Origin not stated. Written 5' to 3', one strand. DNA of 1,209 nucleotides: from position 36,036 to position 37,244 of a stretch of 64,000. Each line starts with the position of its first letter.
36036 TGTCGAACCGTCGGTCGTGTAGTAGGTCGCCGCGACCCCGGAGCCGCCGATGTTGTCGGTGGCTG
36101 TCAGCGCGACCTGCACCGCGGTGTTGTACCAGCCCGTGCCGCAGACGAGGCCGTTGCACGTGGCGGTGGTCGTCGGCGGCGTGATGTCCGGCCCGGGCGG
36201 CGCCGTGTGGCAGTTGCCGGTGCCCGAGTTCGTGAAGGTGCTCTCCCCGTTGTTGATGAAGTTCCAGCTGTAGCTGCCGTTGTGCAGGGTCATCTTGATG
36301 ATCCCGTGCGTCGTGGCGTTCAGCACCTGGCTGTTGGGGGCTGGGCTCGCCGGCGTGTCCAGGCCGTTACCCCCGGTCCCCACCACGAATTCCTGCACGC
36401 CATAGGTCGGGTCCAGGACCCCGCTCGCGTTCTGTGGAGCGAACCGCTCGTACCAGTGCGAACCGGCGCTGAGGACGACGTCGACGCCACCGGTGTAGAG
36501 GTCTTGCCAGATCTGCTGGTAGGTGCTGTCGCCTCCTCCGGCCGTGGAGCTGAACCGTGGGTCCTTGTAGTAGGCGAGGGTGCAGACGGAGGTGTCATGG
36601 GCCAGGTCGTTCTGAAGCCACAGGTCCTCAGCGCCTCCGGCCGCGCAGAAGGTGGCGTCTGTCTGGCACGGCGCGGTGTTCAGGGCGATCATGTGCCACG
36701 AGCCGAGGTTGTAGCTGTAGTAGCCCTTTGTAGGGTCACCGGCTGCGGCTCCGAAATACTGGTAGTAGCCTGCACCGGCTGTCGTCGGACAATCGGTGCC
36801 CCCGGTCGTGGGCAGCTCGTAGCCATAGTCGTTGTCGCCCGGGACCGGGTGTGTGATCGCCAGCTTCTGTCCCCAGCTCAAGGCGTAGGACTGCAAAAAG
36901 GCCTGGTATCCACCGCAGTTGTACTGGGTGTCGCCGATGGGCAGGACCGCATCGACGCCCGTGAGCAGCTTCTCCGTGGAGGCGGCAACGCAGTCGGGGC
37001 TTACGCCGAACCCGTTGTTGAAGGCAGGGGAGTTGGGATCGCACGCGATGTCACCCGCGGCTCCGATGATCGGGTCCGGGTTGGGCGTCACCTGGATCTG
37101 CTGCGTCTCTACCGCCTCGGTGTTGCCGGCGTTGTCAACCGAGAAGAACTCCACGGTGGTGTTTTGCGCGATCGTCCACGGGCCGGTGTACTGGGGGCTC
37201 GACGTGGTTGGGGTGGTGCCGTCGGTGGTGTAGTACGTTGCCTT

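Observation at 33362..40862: Secreted protein of about 2,500 aa combining three deacetylase-like domains, a purple-acid-phosphatase-like domain and 14 tandem modules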

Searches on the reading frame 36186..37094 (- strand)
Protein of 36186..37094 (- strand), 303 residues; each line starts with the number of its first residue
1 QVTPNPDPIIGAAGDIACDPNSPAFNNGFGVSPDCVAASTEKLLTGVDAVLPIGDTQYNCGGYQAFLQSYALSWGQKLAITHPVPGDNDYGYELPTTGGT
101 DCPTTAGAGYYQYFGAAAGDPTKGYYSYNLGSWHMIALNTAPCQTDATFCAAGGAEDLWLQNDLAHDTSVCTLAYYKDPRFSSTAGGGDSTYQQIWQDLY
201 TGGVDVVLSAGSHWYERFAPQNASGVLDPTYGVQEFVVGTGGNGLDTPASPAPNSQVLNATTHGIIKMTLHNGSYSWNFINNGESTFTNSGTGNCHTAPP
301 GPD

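Call 7: search_protein_families(library=pfam, max_evalue=1, proteins=[window:36186-37094:-])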
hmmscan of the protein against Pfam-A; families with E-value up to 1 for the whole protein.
seq(303 aa): 1 family
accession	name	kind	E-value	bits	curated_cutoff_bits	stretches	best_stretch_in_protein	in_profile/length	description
PF14008.11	Metallophos_C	-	0.042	15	23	1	237-285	6-58/63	Iron/zinc purple acid phosphatase-like protein C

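Call 8: search_solved_structures(query=window:36186-37094:-, max_evalue=10, show_alignments=3)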
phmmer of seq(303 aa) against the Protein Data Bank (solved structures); distinct sequences matched with E-value up to 10: 0.

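Call 10: search_protein_families(library=ncbifam, max_evalue=1, proteins=[window:36186-37094:-])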
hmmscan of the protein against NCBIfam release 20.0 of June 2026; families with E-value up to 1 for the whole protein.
seq(303 aa): 0 families
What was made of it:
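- On Purple acid phosphatase / calcineurin-like metallophosphoesterase (PF00149): There is no NCBIfam hit (call 10) and no single-sequence PDB hit (call 8).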

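Call 24: search_solved_structures(query=A1, max_evalue=10, show_alignments=3)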
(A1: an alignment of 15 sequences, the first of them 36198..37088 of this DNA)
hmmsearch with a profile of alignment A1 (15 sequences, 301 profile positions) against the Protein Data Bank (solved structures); distinct sequences matched with E-value up to 10: 15.
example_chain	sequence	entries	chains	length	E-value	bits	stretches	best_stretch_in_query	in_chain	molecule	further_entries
6gja_A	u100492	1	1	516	6.4e-07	32.2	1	57-243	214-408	Purple acid phosphatase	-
6git_A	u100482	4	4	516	7.3e-07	32.1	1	57-243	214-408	Purple acid phosphatase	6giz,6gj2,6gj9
3zk4_A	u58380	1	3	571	6.8e-05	25.6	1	47-289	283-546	DIPHOSPHONUCLEOTIDE PHOSPHATASE 1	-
1qfc_A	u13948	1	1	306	0.0026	20.4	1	154-226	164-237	PROTEIN (PURPLE ACID PHOSPHATASE)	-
1war_A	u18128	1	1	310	0.0029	20.2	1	155-226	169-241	HUMAN PURPLE ACID PHOSPHATASE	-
2bq8_X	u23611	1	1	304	0.0029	20.2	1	155-226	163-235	TARTRATE-RESISTANT ACID PHOSPHATASE TYPE 5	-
1qhw_A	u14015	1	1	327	0.003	20.2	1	154-226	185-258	PROTEIN (PURPLE ACID PHOSPHATASE)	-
7ov8_A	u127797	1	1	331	0.0031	20.1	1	14-78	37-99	Tartrate-resistant acid phosphatase type 5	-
1ute_A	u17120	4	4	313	0.0047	19.6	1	15-78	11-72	PROTEIN (II PURPLE ACID PHOSPHATASE) | Tartrate-resistant acid phosphatase type 5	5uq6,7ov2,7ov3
2qfp_A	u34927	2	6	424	0.028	17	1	120-220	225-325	Purple acid phosphatase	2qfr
6hwr_D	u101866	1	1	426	0.028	17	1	120-220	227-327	Fe(3+)-Zn(2+) purple acid phosphatase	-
4dhl_A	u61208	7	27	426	0.028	17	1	120-220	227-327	Purple acid phosphatase | Fe(3+)-Zn(2+) purple acid phosphatase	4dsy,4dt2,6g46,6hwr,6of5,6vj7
8brn_A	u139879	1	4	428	0.028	17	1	120-220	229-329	Fe(3+)-Zn(2+) purple acid phosphatase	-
1kbp_A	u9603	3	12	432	0.03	16.9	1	120-220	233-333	PURPLE ACID PHOSPHATASE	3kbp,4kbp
6ofd_A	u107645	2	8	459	0.033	16.8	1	120-220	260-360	Fe(3+)-Zn(2+) purple acid phosphatase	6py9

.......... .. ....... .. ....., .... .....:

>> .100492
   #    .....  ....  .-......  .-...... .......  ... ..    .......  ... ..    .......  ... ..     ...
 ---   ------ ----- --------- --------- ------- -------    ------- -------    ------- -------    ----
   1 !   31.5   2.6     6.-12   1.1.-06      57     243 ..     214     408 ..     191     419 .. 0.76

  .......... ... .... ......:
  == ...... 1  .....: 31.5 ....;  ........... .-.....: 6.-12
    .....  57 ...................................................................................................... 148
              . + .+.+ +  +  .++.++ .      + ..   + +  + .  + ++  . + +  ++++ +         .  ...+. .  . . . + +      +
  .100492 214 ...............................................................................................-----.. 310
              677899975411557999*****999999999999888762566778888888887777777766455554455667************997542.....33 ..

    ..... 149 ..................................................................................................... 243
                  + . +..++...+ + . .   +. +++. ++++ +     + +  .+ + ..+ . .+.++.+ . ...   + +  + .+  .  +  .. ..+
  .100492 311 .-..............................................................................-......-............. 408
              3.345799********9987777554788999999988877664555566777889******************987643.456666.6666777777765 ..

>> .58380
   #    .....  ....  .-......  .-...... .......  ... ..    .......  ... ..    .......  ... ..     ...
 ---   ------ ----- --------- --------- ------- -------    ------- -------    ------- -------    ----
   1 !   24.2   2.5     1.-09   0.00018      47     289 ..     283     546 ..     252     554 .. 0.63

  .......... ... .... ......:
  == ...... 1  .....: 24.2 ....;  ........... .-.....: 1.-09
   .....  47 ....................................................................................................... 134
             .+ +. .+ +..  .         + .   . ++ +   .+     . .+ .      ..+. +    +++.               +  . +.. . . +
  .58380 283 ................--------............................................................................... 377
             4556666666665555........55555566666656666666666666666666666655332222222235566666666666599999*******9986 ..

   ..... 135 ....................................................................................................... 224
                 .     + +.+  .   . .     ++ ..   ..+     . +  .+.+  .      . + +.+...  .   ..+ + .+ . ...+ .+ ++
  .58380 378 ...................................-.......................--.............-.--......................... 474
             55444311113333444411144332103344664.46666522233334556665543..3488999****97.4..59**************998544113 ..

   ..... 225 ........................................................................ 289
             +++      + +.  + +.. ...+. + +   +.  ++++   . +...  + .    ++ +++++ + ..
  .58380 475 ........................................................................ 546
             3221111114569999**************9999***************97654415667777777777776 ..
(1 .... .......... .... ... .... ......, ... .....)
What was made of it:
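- On Purple acid phosphatase / calcineurin-like metallophosphoesterase (PF00149): The family profile hits 6gja at 6e-7 (call 24).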

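Call 32: predict_structure(alignment_id=A1)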
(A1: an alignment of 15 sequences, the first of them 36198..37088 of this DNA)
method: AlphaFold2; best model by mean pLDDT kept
length: 297 residues; sequences in the alignment: 15
mean_pLDDT: 67.6   pTM: 0.75
mean pLDDT of the five models: 67.6, 65.5, 61.8, 60.9, 60.1
residues with pLDDT >= 90: 6; 70-90: 118; 50-70: 142; < 50: 31
segments of 3 or more residues with pLDDT < 50: 51-55, 90-99, 180-185, 238-241
pLDDT, mean of each block of 10 residues (from residue 1): 77 57 62 63 74 49 61 66 56 44 64 66 80 81 79 87 87 64 52 78 74 66 59 53 55 68 83 81 69 73
secondary structure, 60 per line:
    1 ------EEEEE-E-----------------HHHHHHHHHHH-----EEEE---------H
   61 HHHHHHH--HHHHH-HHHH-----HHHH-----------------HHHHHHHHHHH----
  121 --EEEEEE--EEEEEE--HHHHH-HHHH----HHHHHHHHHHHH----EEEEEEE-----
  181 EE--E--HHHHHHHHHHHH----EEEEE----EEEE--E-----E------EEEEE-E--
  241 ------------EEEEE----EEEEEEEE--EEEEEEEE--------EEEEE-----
elements in order: E7-11 H31-41 E47-50 H60-67 H70-74 H76-79 H85-88 H106-116 E123-128 E131-136 H139-143 H145-148 H153-164 E169-175 H188-199 E204-208 E213-216 E232-236 E253-257 E262-269 E272-279 E288-292
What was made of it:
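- On Purple acid phosphatase / calcineurin-like metallophosphoesterase (PF00149): The model has pLDDT 67.6 and pTM 0.75 (call 32).
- The PAP-domain model has only moderate confidence (pLDDT 67.6; call 32).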

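Call 39: fold_search(model_id=the predicted structure, library=pdb)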
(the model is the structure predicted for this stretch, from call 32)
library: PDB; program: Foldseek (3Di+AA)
matches with E <= 10: 450; with E <= 0.001: 38
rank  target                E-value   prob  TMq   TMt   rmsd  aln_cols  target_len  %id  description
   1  7ov8_A                1.1e-10  1.00  0.64  0.63   5.9       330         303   16  Crystal structure of pig purple acid phosphatase in complex with 4-(2-hydroxyethyl)-1-piperazineethanesulfonic acid (H (released 2022-03-23)
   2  3zk4_B                1.2e-10  1.00  0.69  0.38   4.3       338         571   16  Structure of purple acid phosphatase PPD1 isolated from yellow lupin (Lupinus luteus) seeds (released 2014-01-29)
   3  6gja_A                1.9e-10  1.00  0.64  0.41   5.4       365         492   18  PURPLE ACID PHYTASE FROM WHEAT ISOFORM B2 - H229A MUTANT (released 2019-11-27)
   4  1ute_A                2.0e-10  1.00  0.63  0.62   6.4       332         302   16  PIG PURPLE ACID PHOSPHATASE COMPLEXED WITH PHOSPHATE (released 1999-10-01)
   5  5uq6                  2.1e-10  1.00  0.62  0.61   6.1       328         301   16  PIG PURPLE ACID PHOSPHATASE COMPLEXED WITH PHOSPHATE IN TWO COORDINATION MODES ALONG WITH A BRIDGING HYDROXIDE ION (released 2017-05-24)
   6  1war                  2.2e-10  1.00  0.65  0.62   6.2       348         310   15  Recombinant Human Purple Acid Phosphatase expressed in Pichia Pastoris (released 2005-07-06)
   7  7ov2_A                3.1e-10  1.00  0.64  0.63   5.8       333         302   16  Crystal structure of pig purple acid phosphatase in complex with L-glutamine, (poly)ethylene glycol fragments and glyc (released 2022-01-12)
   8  3zk4_C                3.9e-10  1.00  0.70  0.39   5.5       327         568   16  Structure of purple acid phosphatase PPD1 isolated from yellow lupin (Lupinus luteus) seeds (released 2014-01-29)
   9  6gj2_A                4.4e-10  1.00  0.64  0.40   5.6       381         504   18  PURPLE ACID PHYTASE FROM WHEAT ISOFORM B2 - COMPLEX WITH INOSITOL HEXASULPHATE (released 2019-11-27)
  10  3zk4_A                6.4e-10  1.00  0.69  0.38   5.3       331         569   15  Structure of purple acid phosphatase PPD1 isolated from yellow lupin (Lupinus luteus) seeds (released 2014-01-29)
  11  6giz_A                6.4e-10  1.00  0.65  0.40   5.6       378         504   17  PURPLE ACID PHYTASE FROM WHEAT ISOFORM B2 - SUBSTRATE COMPLEX (released 2019-11-27)
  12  6git_A                6.4e-10  1.00  0.62  0.39   5.9       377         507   18  PURPLE ACID PHYTASE FROM WHEAT ISOFORM B2 - PRODUCT COMPLEX (released 2019-11-27)
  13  6gj9_A                1.2e-09  1.00  0.63  0.40   5.7       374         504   18  PURPLE ACID PHYTASE FROM WHEAT ISOFORM B2 - REGENERATION COMPLEX (released 2019-11-27)
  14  1qfc                  1.3e-09  1.00  0.61  0.63   5.4       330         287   14  STRUCTURE OF RAT PURPLE ACID PHOSPHATASE (released 2000-04-10)
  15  1qhw_A                1.7e-09  1.00  0.63  0.62   5.9       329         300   15  PURPLE ACID PHOSPHATASE FROM RAT BONE (released 1999-09-15)
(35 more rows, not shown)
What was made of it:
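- On Purple acid phosphatase / calcineurin-like metallophosphoesterase (PF00149): All 31 top Foldseek hits are PAPs (E ~1e-10, TMq 0.60-0.70), followed by GAP50, PhoD, Lmo2642 and GpdQ (call 39).
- Closest known: Purple acid phosphatases. Same: The fold matches (call 39) and so does the profile (call 24).
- PAP fold: calls 24 and 39. The model behind call 39 is of moderate confidence (call 32). PAP-type enzymes and PhoD are classical phosphate scavengers, and PhoD is among the fold matches (call 39).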

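Call 46: find_related_loci(query=A1, collection=genome_contigs, flank=10000)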
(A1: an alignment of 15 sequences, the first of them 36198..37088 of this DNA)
Query A1 (297 aa) in genome_contigs; peptide patterns used: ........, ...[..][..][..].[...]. (x = any residue, [..] = any of these).
600 stretches matched a pattern (row limit reached: there are more); 575 encode a relative of the query (tblastn E <= 1e-3); the best 80 are kept; 78 distinct loci.
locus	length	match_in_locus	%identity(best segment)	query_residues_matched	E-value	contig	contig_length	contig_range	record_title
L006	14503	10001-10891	87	1-297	1e-177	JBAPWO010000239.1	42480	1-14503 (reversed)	MAG: Candidatus Dormiibacterota bacterium isolate MFD00682_ilm_asm_bin16 k127_79447, whole genome shotgun sequence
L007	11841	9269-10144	67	2-296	2e-133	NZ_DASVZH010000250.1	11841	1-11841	MAG: Oryzihumus sp. isolate SMAG_U2623 k141_1476687, whole genome shotgun sequence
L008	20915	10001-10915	66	3-297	2e-132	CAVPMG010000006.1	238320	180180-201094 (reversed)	MAG: uncultured Actinomycetes bacterium isolate MFD10113.bin.4.266 genome assembly, contig: contig_15389, whole genome s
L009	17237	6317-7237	66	2-297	2e-131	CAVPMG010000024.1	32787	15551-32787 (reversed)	MAG: uncultured Actinomycetes bacterium isolate MFD10113.bin.4.266 genome assembly, contig: contig_36956, whole genome s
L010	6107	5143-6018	61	3-297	2e-120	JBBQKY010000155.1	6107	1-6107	MAG: Propionibacteriales bacterium isolate Co_metawrap_536 Cmw_536_k141_12585678_length_6107_cov_48.0114, whole genome s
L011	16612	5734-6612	62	2-297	2e-120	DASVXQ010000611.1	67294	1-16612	MAG TPA_asm: Actinomycetes bacterium isolate SMAG_U2579 k141_1109908, whole genome shotgun sequence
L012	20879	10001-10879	61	2-297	2e-118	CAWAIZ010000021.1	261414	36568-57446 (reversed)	MAG: uncultured Actinomycetota bacterium isolate MFD02581.bin.1.91 genome assembly, contig: contig_7942, whole genome sh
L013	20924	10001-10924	61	2-297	6e-118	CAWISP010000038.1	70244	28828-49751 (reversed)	MAG: uncultured Acidimicrobiales bacterium isolate MFD09222.bin.3.40 genome assembly, contig: contig_66184, whole genome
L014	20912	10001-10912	60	3-294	5e-117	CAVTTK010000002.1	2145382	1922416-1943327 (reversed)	MAG: uncultured Acidimicrobiaceae bacterium isolate MFD09495.bin.2.54 genome assembly, contig: contig_139, whole genome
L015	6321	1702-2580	55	5-296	2e-96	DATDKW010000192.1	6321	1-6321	MAG TPA_asm: Mycobacteriales bacterium isolate SMAG_U368 k141_2363283, whole genome shotgun sequence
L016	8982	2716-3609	52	5-296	4e-92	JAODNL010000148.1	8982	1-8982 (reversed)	MAG: Pseudonocardiales bacterium isolate RYN_117 scaffold_243320, whole genome shotgun sequence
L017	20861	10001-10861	51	5-294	7e-88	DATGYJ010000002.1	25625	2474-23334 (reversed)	MAG TPA_asm: Anaerolineales bacterium isolate SMAG_U10632 k141_367984, whole genome shotgun sequence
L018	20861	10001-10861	50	5-294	6e-86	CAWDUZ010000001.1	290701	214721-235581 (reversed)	MAG: uncultured Chloroflexia bacterium isolate MFD05442.bin.2.100 genome assembly, contig: contig_10014, whole genome sh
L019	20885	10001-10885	49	5-294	7e-86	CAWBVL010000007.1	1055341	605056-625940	MAG: uncultured Actinomycetes bacterium isolate MFD07691.bin.2.43 genome assembly, contig: contig_8281, whole genome sho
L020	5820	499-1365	52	5-294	3e-85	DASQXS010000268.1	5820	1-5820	MAG TPA_asm: Gaiellales bacterium isolate SMAG_U11045 k141_692382, whole genome shotgun sequence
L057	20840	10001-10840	48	13-294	5e-79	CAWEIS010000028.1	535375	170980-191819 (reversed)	MAG: uncultured Actinomycetes bacterium isolate MFD07639.bin.1.71 genome assembly, contig: contig_8375, whole genome sho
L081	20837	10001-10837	44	7-297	4e-75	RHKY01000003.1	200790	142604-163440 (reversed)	MAG: Acidobacteria bacterium isolate ACB1 N2_1.scaffold_13, whole genome shotgun sequence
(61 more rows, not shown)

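Call 51: search_protein_families(library=pfam, max_evalue=10, proteins=[L018:9887-11100:+, L019:9833-10888:+, L081:9872-11212:+])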
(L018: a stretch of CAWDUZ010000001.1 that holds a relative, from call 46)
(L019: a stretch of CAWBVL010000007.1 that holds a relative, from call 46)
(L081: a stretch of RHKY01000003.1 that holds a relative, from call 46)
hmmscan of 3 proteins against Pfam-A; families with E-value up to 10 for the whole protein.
L018:9887-11100:+ (404 aa): 2 families
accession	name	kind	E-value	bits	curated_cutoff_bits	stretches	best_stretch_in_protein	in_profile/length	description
PF00149.33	Metallophos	-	7.4e-07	30.2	21.5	1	74-244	32-191/191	Calcineurin-like phosphoesterase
PF24517.2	CBM96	-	8.3e-06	26.2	26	1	364-403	4-47/164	Carbohydrate-binding module family 96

L019:9833-10888:+ (351 aa): 2 families
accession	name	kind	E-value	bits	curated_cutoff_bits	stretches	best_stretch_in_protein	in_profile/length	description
PF14008.11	Metallophos_C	-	0.00061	20.8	23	1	292-344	6-62/63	Iron/zinc purple acid phosphatase-like protein C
PF00149.33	Metallophos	-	0.12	13.2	21.5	1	140-270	64-190/191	Calcineurin-like phosphoesterase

L081:9872-11212:+ (446 aa): 1 family
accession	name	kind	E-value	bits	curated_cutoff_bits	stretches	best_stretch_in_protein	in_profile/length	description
PF00149.33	Metallophos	-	4.8e-07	30.8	21.5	1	87-238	34-191/191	Calcineurin-like phosphoesterase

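Call 83: search_protein_families(library=pfam, max_evalue=0.001, proteins=[L057:9875-10843:+, L057:8239-9783:+, L057:7092-8060:-, L057:5760-7019:+, L057:10771-11595:-, L057:11836-12633:+, L057:12874-14436:+, L057:14863-16293:+, L057:16295-17668:+, L057:17810-19690:+])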
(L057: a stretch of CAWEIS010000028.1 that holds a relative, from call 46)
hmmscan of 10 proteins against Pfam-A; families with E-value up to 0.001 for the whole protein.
L057:9875-10843:+ (322 aa): 0 families

L057:8239-9783:+ (514 aa): 2 families
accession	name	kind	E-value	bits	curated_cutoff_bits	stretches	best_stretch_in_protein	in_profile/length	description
PF02397.22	Bac_transf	-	7.7e-59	198.7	27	1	313-507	1-178/179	Bacterial sugar transferase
PF13727.12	CoA_binding_3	-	2.8e-11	44.2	25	1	101-277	4-175/175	CoA-binding domain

L057:7092-8060:- (322 aa): 0 families

L057:5760-7019:+ (419 aa): 2 families
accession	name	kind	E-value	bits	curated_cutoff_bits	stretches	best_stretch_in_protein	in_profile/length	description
PF12768.13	Rax2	-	3e-08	33.8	28.8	0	118-176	23-79/254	Rax2 C-terminal beta propeller domain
PF17164.10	DUF5122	-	5.1e-05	23.9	27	0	182-211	5-34/36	Domain of unknown function (DUF5122) beta-propeller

L057:10771-11595:- (274 aa): 1 family
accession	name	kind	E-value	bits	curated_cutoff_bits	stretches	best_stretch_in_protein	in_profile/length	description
PF01794.25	Ferric_reduct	-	9.2e-07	29.4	28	1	49-140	34-121/121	Ferric reductase like transmembrane component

L057:11836-12633:+ (265 aa): 1 family
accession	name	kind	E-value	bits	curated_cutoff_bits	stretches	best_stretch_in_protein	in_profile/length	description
PF09362.15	DUF1996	-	4.7e-31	109.1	27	1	48-249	1-237/237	Domain of unknown function (DUF1996)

L057:12874-14436:+ (520 aa): 1 family
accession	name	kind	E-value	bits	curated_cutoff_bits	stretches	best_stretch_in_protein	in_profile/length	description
PF00353.25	HemolysinCabind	-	2.1e-32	111.1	23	5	307-340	2-35/36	RTX calcium-binding nonapeptide repeat (4 copies)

L057:14863-16293:+ (476 aa): 0 families

L057:16295-17668:+ (457 aa): 1 family
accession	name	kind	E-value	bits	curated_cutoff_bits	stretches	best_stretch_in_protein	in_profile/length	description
PF04932.20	Wzy_C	-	1.9e-17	63.9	31.7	1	255-382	4-149/149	O-Antigen ligase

L057:17810-19690:+ (626 aa): 4 families
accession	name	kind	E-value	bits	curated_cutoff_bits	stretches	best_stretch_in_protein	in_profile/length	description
PF13614.12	AAA_31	-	8.5e-07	29.5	27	0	402-428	14-40/177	AAA domain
PF01656.29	CbiA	-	1.6e-06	28.5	25.4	1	393-440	2-46/125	CobQ/CobB/MinD/ParA nucleotide binding domain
PF10609.15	ParA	-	4.2e-06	26.8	27.1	1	391-441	5-55/246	NUBPL iron-transfer P-loop NTPase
PF09140.17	MipZ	-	5.6e-05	23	20.7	0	401-437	12-48/262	ATPase MipZ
